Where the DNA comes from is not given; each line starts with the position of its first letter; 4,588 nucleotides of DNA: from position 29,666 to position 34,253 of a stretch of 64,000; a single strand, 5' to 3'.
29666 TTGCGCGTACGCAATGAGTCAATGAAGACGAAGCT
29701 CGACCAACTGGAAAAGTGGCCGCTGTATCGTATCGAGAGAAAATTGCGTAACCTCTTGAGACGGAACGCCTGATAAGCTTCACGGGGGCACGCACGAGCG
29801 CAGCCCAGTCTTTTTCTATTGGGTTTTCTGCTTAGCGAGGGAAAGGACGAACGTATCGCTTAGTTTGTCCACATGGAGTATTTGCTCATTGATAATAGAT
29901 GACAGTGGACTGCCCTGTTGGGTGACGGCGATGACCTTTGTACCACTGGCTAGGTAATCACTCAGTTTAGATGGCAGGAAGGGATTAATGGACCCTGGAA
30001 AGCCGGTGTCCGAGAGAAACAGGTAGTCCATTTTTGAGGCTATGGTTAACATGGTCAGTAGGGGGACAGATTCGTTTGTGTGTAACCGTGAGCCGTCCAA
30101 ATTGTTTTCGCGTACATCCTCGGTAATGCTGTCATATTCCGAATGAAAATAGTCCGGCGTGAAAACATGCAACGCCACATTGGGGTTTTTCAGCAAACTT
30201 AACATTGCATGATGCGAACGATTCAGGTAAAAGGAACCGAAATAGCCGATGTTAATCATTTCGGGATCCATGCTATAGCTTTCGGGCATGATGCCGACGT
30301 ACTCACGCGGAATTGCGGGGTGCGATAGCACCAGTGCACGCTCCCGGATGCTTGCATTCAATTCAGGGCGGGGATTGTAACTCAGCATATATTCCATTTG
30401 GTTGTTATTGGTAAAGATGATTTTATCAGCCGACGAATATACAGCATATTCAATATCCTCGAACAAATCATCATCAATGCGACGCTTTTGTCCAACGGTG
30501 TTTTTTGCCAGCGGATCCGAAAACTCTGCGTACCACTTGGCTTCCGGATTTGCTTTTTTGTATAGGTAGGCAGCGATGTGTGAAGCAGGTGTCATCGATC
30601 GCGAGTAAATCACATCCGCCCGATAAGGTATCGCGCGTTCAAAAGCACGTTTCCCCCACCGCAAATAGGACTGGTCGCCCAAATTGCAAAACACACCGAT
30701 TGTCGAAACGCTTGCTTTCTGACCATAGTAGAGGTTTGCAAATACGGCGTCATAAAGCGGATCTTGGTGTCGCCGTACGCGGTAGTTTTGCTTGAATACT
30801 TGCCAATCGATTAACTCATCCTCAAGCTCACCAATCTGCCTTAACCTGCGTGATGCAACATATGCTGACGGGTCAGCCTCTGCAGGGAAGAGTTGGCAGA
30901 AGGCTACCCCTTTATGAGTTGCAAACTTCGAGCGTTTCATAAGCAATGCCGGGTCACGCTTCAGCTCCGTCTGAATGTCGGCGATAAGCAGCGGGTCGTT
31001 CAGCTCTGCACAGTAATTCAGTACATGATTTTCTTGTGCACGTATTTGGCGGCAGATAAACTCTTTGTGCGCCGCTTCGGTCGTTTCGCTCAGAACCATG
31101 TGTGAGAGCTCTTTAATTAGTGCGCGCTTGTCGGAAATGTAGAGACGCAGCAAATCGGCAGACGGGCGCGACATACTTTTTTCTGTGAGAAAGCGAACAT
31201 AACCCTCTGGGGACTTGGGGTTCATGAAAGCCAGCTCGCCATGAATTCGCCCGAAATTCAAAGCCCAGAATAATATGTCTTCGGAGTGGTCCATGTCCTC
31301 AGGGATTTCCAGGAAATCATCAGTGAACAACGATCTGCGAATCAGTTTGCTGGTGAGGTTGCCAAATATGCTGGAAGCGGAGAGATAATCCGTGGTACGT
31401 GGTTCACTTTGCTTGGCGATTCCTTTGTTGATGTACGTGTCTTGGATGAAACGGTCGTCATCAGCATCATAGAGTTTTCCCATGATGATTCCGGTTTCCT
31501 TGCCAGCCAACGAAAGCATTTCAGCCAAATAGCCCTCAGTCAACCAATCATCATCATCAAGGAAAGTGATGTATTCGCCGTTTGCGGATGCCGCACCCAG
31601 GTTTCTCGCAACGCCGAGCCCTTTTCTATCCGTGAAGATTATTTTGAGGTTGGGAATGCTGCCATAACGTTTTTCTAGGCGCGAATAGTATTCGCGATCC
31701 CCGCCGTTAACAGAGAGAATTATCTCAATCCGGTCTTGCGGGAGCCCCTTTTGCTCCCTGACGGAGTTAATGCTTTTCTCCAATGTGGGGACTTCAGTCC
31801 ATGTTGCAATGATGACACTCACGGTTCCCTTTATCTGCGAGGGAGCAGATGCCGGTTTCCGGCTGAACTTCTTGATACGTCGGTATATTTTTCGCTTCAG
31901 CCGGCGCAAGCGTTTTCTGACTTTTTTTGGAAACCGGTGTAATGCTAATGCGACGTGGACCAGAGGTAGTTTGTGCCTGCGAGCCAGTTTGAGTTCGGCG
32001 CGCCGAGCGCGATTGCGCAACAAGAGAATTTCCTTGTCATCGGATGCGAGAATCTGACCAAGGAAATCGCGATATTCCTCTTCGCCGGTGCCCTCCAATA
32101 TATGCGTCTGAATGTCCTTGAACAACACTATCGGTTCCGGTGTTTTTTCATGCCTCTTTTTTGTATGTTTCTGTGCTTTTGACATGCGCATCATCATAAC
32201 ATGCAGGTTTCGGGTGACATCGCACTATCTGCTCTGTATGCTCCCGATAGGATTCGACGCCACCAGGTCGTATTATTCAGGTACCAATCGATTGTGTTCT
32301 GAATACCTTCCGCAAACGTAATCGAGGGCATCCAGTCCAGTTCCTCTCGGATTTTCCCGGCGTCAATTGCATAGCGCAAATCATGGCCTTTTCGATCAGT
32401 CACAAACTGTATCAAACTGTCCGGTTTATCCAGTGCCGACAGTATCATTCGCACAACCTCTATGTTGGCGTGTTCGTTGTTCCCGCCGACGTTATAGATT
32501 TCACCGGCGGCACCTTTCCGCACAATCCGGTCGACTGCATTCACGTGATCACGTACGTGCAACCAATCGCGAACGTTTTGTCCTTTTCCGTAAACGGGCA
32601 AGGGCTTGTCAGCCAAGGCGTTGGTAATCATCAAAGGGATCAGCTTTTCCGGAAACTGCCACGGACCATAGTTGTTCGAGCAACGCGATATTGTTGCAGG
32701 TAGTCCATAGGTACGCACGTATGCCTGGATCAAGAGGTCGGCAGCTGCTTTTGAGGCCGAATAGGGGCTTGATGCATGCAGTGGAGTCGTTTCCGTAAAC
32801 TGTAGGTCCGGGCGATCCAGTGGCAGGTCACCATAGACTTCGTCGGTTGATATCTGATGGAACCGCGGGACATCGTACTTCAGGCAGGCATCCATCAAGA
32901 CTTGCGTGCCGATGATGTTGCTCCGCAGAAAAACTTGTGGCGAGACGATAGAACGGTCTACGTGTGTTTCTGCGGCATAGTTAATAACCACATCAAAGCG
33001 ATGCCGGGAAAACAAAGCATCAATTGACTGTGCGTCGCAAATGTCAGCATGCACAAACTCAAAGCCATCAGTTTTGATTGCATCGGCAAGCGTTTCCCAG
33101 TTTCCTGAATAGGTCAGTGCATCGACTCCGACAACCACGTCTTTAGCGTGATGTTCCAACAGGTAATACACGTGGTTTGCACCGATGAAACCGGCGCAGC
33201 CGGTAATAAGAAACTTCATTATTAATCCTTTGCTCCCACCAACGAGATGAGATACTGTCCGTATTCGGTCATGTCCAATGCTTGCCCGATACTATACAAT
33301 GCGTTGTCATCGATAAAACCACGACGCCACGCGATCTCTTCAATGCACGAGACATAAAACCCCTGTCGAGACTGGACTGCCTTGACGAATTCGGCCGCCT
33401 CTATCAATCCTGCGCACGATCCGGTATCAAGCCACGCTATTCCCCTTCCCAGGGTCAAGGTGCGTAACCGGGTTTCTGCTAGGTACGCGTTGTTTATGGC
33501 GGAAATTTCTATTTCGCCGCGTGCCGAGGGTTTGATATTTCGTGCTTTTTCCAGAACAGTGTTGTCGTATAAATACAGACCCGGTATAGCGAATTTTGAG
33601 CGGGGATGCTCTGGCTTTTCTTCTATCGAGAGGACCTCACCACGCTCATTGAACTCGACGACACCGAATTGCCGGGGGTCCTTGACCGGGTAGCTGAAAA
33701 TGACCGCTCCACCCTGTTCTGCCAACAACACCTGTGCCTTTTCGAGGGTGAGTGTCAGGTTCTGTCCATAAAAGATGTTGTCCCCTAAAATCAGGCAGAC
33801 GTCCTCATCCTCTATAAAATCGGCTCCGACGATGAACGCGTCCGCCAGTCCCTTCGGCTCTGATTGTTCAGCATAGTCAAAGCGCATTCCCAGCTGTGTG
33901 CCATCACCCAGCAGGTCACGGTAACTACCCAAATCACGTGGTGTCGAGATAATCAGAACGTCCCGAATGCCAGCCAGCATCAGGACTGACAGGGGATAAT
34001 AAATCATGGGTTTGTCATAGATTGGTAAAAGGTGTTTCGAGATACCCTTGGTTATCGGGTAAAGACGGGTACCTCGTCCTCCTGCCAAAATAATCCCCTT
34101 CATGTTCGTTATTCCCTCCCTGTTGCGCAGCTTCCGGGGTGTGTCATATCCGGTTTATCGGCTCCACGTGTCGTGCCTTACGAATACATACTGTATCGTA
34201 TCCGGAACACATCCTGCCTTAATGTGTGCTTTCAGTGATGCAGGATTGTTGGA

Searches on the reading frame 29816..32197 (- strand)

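Call 5: search_protein_families(library=pfam, proteins=[window:29816-32197:-])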
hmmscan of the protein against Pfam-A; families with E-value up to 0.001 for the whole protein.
window:29816-32197:- (793 aa): 2 families
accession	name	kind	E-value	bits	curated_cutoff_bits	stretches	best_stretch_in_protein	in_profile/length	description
PF00535.33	Glycos_transf_2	-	2.5e-23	83.3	23.3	1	127-291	1-164/168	Glycosyl transferase family 2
PF10111.15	Glyco_tranf_2_2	-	4.8e-05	23.4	27.3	1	193-231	68-106/276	Glycosyltransferase like family 2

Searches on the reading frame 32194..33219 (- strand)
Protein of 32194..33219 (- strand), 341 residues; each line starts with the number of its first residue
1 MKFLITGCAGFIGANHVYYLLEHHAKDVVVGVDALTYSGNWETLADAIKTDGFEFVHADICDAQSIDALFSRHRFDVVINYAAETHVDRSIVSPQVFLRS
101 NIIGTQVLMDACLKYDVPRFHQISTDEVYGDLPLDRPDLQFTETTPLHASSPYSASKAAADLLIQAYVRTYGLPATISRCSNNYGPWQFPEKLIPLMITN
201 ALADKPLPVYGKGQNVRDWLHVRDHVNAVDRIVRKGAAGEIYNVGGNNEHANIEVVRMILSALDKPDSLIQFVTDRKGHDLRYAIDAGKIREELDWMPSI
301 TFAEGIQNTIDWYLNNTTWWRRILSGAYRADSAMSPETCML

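Call 5: search_protein_families(library=pfam, proteins=[window:32194-33219:-])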
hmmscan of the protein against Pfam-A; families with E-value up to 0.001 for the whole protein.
window:32194-33219:- (341 aa): 8 families
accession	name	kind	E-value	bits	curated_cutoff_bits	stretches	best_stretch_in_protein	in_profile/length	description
PF16363.11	GDP_Man_Dehyd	-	9e-82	275.6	27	1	4-308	1-331/332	GDP-mannose 4,6 dehydratase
PF01370.27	Epimerase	-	5.3e-70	236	20.9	1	4-245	2-240/240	NAD dependent epimerase/dehydratase family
PF01073.25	3Beta_HSD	-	7.1e-14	51.9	22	1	4-222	1-218/280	3-beta hydroxysteroid dehydrogenase/isomerase family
PF02719.21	Polysacc_synt_2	-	7.8e-14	52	20.2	1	4-127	2-130/293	Polysaccharide biosynthesis protein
PF04321.23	RmlD_sub_bind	-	3.5e-13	49.7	27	1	1-269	1-237/287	RmlD substrate binding domain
PF07993.18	NAD_binding_4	-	4.7e-12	46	20.1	1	5-182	1-206/258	Male sterility protein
PF13460.12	NAD_binding_10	-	0.0001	22.6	27.2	1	9-166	3-133/184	NAD(P)H-binding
PF00106.31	adh_short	-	0.00013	22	26.6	0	4-83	4-86/195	short chain dehydrogenase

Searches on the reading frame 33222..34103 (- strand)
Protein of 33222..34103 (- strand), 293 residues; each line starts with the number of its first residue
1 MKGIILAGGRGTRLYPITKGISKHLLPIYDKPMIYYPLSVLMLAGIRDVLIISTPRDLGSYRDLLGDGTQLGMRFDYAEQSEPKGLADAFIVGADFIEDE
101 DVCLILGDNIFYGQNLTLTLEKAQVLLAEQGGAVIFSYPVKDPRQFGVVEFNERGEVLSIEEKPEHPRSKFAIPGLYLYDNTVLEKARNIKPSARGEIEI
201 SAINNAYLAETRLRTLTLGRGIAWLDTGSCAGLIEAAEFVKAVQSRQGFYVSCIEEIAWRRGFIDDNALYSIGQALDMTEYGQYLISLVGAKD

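Call 5: search_protein_families(library=pfam, proteins=[window:33222-34103:-])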
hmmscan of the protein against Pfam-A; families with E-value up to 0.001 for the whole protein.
window:33222-34103:- (293 aa): 2 families
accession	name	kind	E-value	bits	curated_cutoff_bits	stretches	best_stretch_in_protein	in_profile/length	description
PF00483.29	NTP_transferase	-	1.3e-67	228.4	21.2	1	2-241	1-243/245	Nucleotidyl transferase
PF12804.13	NTP_transf_3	-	4.3e-09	37.2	27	1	3-123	1-110/160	MobA-like NTP transferase domain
